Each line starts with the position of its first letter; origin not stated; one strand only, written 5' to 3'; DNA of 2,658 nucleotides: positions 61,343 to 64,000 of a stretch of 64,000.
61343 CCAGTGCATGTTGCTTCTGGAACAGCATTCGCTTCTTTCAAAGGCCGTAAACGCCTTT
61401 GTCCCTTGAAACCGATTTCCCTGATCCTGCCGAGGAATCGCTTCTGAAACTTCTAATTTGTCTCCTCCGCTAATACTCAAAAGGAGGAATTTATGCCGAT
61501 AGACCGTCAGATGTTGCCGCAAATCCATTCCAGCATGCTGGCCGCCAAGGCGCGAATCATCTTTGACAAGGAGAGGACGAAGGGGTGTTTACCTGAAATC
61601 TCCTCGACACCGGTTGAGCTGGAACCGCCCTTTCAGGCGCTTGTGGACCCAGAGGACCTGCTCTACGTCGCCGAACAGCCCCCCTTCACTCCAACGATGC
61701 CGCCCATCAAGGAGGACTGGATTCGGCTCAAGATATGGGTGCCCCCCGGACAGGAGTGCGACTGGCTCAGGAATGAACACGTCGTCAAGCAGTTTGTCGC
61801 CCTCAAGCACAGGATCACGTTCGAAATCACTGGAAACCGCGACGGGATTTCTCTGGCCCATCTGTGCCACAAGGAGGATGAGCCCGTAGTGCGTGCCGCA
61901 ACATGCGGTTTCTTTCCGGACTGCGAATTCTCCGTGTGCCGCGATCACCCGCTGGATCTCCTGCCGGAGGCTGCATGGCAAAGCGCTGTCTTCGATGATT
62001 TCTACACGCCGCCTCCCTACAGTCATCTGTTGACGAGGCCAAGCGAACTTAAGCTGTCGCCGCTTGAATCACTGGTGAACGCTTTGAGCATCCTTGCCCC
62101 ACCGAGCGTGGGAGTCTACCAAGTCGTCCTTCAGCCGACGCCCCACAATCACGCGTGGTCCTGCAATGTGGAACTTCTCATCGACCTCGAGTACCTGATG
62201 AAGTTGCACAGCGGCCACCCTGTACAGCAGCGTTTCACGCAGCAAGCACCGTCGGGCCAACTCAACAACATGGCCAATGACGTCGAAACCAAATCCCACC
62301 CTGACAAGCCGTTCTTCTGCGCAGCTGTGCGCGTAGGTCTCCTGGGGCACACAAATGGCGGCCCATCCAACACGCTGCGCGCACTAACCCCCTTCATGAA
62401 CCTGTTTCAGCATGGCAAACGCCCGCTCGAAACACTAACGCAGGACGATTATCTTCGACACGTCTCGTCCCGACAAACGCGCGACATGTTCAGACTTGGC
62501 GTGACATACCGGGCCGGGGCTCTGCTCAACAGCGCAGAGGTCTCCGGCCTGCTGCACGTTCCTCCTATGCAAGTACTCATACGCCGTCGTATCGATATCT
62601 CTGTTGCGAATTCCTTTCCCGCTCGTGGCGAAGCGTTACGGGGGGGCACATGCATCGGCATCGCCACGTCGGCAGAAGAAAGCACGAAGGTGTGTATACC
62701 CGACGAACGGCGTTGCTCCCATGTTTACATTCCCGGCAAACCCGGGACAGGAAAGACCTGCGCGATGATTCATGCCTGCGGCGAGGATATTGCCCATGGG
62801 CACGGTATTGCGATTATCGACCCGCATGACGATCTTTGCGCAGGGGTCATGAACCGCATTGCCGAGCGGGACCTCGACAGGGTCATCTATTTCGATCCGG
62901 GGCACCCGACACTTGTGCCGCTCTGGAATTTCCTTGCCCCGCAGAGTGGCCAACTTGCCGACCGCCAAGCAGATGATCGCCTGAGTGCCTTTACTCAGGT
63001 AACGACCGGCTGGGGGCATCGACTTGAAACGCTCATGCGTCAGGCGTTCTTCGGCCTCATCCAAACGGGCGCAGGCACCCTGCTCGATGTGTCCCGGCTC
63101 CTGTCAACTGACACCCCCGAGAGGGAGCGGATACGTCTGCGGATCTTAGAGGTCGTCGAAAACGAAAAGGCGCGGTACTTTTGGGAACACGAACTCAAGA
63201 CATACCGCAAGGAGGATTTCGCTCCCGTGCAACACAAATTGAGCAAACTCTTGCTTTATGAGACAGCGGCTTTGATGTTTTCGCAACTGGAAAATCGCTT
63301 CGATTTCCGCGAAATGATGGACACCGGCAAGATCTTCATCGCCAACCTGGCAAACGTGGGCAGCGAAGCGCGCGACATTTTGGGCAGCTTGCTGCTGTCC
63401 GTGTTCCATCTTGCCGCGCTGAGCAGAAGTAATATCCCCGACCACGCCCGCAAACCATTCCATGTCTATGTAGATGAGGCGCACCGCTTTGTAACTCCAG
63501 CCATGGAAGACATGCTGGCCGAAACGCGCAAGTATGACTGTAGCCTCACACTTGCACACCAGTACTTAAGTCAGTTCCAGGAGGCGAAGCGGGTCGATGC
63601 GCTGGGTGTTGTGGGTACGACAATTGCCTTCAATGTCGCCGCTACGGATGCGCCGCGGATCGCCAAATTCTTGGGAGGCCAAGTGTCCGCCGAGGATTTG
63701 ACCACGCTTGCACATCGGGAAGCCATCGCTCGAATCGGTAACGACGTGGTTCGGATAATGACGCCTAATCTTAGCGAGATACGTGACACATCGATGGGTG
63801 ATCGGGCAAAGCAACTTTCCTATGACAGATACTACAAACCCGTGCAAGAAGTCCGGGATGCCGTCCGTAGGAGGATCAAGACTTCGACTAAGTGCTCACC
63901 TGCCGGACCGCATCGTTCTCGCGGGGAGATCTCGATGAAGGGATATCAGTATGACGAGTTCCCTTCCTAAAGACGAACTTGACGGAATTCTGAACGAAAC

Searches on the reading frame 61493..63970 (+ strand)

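Call 29: search_protein_families(library=pfam, proteins=[window:61493-63970:+], max_evalue=0.001)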
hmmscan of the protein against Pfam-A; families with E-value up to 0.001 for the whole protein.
window:61493-63970:+ (825 aa): 1 family
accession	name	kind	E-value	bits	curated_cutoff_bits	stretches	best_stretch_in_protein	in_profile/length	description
PF10412.15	TrwB_AAD_bind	-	0.00011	21.7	20.5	0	399-730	6-326/387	Type IV secretion-system coupling protein DNA-binding domain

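Call 56: search_protein_families(library=ncbifam, proteins=[window:61493-63970:+], max_evalue=0.01)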
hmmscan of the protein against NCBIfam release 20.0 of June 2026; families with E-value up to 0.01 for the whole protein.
window:61493-63970:+ (825 aa): 3 families
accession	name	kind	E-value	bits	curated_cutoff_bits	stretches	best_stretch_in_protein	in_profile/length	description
TIGR03743.1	SXT_TraD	subfamily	9.4e-07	27.6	366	1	396-473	163-243/636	conjugative transfer system coupling protein TraD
NF045975.1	VirB4_plasma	equivalog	0.00042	18.1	590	0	406-446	513-553/894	Mbov_0397 family ICE element conjugal transfer ATPase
NF053655.1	CedD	equivalog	0.0055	15.4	600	0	586-694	355-462/527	DNA-translocating ATPase CedD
